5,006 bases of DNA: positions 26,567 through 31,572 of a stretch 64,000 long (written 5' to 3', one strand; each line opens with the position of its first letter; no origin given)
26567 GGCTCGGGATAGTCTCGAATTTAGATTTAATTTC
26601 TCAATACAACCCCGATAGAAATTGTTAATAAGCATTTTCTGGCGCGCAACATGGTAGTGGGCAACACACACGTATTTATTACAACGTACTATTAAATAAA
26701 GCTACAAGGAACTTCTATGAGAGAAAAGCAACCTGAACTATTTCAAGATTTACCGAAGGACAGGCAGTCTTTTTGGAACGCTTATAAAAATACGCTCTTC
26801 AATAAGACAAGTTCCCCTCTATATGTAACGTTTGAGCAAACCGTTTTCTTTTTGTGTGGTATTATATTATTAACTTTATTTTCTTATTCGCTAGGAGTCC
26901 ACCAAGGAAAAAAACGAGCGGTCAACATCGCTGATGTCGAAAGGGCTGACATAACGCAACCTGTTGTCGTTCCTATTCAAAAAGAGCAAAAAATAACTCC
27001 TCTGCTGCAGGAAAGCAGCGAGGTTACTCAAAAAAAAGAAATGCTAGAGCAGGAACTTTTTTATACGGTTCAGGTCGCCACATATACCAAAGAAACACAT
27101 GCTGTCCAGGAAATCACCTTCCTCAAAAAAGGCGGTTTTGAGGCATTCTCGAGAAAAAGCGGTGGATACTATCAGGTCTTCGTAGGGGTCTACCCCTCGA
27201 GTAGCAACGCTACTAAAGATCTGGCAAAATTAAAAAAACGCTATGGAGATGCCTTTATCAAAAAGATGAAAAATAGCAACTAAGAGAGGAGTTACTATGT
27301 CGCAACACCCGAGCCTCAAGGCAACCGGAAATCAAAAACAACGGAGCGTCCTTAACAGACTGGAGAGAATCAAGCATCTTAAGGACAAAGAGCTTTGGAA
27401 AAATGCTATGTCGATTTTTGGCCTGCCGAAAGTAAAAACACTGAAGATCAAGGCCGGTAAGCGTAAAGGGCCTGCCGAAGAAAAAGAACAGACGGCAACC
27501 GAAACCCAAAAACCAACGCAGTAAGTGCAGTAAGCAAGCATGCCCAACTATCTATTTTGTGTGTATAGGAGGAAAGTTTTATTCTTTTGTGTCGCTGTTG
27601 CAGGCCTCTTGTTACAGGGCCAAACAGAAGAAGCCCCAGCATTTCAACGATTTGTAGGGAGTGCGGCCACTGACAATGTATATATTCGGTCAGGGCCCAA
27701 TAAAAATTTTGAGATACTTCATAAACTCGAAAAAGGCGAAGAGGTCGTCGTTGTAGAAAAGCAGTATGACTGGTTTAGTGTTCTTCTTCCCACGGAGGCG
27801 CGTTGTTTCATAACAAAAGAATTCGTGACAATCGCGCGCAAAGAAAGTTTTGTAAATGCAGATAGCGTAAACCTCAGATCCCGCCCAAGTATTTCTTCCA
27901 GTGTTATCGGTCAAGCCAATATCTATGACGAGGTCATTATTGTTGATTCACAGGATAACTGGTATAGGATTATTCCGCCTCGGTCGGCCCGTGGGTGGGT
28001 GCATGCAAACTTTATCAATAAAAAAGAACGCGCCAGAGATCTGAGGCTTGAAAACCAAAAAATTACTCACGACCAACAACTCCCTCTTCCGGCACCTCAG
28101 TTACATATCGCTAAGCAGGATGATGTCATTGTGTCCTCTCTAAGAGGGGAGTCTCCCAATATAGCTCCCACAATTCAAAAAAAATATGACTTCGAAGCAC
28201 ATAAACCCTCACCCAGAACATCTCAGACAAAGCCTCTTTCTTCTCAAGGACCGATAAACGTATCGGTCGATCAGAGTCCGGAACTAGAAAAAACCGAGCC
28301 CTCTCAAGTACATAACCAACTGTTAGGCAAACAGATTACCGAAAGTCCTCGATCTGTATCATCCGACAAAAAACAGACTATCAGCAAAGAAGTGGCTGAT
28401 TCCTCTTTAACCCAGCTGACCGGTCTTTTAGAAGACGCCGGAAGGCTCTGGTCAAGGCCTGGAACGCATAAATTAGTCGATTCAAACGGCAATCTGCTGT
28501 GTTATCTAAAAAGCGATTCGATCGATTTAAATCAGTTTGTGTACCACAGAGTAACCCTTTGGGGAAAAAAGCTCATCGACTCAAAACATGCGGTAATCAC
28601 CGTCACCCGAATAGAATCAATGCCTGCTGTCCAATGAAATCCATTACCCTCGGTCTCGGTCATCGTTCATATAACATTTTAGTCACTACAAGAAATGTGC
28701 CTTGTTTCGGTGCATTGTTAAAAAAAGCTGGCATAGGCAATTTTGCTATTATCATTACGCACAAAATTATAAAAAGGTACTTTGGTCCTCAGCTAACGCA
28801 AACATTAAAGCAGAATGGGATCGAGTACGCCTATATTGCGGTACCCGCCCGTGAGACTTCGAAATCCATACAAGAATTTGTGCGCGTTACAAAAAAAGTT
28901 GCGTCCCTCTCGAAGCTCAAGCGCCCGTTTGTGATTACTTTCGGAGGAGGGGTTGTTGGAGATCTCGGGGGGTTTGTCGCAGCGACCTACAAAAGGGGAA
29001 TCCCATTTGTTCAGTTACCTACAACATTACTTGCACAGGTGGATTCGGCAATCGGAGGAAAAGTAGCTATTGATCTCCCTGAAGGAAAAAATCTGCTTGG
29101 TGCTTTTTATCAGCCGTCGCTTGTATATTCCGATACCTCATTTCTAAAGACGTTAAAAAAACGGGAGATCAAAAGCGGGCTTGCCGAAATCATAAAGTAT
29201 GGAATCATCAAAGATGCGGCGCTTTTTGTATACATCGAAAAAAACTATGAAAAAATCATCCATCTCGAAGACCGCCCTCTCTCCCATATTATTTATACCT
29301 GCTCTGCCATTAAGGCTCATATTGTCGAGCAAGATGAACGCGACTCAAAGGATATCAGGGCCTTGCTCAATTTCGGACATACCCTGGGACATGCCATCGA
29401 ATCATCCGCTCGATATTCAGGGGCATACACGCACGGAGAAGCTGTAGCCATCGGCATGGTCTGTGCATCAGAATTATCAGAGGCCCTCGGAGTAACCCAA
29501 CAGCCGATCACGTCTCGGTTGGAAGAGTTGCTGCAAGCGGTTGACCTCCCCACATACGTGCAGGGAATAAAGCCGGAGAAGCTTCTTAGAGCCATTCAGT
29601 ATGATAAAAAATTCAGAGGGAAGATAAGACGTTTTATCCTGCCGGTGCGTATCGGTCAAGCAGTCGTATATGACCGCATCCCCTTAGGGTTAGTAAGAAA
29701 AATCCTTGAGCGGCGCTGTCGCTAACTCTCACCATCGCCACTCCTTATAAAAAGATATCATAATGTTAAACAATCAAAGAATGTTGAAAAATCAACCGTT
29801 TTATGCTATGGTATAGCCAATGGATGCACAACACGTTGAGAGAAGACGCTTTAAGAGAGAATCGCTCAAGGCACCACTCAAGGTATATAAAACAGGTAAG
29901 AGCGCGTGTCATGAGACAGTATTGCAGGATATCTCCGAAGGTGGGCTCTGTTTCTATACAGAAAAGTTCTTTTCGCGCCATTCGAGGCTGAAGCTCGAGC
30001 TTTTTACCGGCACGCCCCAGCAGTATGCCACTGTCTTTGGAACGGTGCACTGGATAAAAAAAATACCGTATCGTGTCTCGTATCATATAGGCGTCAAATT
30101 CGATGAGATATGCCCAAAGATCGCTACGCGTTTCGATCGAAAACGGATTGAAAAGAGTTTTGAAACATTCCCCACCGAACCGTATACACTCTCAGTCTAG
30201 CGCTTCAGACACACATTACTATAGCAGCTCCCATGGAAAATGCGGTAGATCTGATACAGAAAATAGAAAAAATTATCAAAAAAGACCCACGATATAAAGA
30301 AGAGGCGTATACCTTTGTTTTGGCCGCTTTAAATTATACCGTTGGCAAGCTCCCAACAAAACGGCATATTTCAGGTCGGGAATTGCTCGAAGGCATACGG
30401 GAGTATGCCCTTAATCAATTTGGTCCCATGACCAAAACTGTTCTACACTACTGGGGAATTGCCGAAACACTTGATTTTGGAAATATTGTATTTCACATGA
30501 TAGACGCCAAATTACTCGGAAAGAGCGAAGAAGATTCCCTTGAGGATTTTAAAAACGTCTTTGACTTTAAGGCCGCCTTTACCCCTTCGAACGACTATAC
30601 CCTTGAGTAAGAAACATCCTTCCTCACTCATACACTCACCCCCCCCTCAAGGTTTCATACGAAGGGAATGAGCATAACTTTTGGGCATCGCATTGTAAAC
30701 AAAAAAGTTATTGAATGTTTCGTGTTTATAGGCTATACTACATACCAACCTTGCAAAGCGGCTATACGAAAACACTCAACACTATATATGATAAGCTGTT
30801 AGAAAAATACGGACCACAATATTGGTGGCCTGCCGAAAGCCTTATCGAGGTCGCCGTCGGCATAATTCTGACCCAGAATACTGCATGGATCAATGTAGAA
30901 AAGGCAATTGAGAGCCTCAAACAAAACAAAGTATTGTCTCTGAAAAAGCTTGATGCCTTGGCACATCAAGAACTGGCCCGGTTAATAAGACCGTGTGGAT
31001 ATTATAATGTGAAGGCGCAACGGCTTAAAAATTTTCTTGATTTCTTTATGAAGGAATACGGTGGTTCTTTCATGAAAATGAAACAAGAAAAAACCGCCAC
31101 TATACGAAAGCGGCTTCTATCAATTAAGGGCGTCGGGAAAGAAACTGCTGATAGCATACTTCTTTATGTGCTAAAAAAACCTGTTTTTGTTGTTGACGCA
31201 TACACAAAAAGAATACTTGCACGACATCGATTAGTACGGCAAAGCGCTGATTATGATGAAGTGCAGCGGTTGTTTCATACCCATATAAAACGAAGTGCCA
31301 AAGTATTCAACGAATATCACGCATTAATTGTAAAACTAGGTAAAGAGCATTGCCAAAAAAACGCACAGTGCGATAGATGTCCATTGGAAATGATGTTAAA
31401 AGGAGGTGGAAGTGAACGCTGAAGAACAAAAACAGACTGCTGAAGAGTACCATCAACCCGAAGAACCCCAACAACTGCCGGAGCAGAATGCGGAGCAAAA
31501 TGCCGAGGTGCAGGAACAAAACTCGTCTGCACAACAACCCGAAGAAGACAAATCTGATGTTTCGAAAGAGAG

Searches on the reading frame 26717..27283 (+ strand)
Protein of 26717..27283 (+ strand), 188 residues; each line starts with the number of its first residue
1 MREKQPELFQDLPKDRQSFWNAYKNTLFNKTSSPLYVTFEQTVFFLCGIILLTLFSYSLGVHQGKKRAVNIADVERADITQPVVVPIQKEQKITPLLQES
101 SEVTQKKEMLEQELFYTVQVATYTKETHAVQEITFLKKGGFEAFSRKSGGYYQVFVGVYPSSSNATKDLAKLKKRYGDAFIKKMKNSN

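Call 69: search_protein_families(library=pfam, proteins=[window:26717-27283:+], max_evalue=0.00001)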
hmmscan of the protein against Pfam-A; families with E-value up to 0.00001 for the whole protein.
window:26717-27283:+ (188 aa): 1 family
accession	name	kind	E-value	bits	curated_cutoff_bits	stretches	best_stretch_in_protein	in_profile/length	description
PF05036.18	SPOR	-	1e-10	42.2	21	1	116-182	5-75/76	SPOR domain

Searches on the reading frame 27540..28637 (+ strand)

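Call 69: search_protein_families(library=pfam, proteins=[window:27540-28637:+], max_evalue=0.00001)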
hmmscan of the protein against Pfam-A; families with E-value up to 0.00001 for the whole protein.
window:27540-28637:+ (365 aa): 2 families
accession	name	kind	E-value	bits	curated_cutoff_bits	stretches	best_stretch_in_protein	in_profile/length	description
PF08239.17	SH3_3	-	3.9e-21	75.4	27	2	108-159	1-53/54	Bacterial SH3 domain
PF06347.19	SH3_4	-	1.4e-08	34.8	24.1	0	108-156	3-51/56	Bacterial SH3 domain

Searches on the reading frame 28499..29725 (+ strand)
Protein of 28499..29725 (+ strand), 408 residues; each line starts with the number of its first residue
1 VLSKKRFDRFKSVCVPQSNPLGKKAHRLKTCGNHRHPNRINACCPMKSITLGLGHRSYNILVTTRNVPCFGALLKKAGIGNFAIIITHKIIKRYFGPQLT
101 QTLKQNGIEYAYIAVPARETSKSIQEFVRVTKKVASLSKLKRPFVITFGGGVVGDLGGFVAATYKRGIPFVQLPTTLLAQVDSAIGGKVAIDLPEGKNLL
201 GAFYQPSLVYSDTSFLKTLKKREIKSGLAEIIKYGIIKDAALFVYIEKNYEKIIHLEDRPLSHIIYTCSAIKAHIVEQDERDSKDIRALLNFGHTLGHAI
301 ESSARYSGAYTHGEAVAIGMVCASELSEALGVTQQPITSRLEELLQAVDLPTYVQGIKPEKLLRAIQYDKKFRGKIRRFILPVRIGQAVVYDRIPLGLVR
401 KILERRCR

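Call 69: search_protein_families(library=pfam, proteins=[window:28499-29725:+], max_evalue=0.00001)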
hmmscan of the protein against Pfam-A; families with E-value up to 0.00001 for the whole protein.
window:28499-29725:+ (408 aa): 4 families
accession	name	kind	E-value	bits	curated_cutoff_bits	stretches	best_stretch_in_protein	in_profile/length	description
PF24621.2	DHQS_C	-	5.6e-47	159.7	27.6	1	227-371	1-143/144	3-dehydroquinate synthase C-terminal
PF01761.26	DHQ_synthase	-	9.9e-42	141.7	24.2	1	113-225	2-114/115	3-dehydroquinate synthase N-terminal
PF13685.12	Fe-ADH_2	-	1.2e-07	32.3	28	1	70-177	10-108/149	Iron-containing alcohol dehydrogenase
PF00465.25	Fe-ADH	-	2.3e-06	27.7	31.3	1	69-176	13-130/168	Iron-containing alcohol dehydrogenase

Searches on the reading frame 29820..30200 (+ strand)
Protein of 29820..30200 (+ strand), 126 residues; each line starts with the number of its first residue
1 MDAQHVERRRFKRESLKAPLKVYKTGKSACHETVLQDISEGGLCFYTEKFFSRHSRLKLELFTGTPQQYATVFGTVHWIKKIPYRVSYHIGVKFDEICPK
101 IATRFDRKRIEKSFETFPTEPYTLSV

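Call 70: search_protein_families(library=pfam, proteins=[window:29820-30200:+], max_evalue=0.00001)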
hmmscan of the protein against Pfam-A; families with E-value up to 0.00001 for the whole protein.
window:29820-30200:+ (126 aa): 1 family
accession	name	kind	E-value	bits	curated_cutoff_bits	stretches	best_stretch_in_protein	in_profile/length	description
PF07238.19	PilZ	-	1.3e-11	45.2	22.5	1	7-97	1-88/102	PilZ domain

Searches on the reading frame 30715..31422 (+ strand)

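Call 70: search_protein_families(library=pfam, proteins=[window:30715-31422:+], max_evalue=0.00001)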
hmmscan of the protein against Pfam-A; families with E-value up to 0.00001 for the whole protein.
window:30715-31422:+ (235 aa): 1 family
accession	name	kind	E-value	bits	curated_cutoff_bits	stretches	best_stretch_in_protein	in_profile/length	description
PF00730.31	HhH-GPD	-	2.8e-18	66.7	26.2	1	48-188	1-103/108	HhH-GPD superfamily base excision DNA repair protein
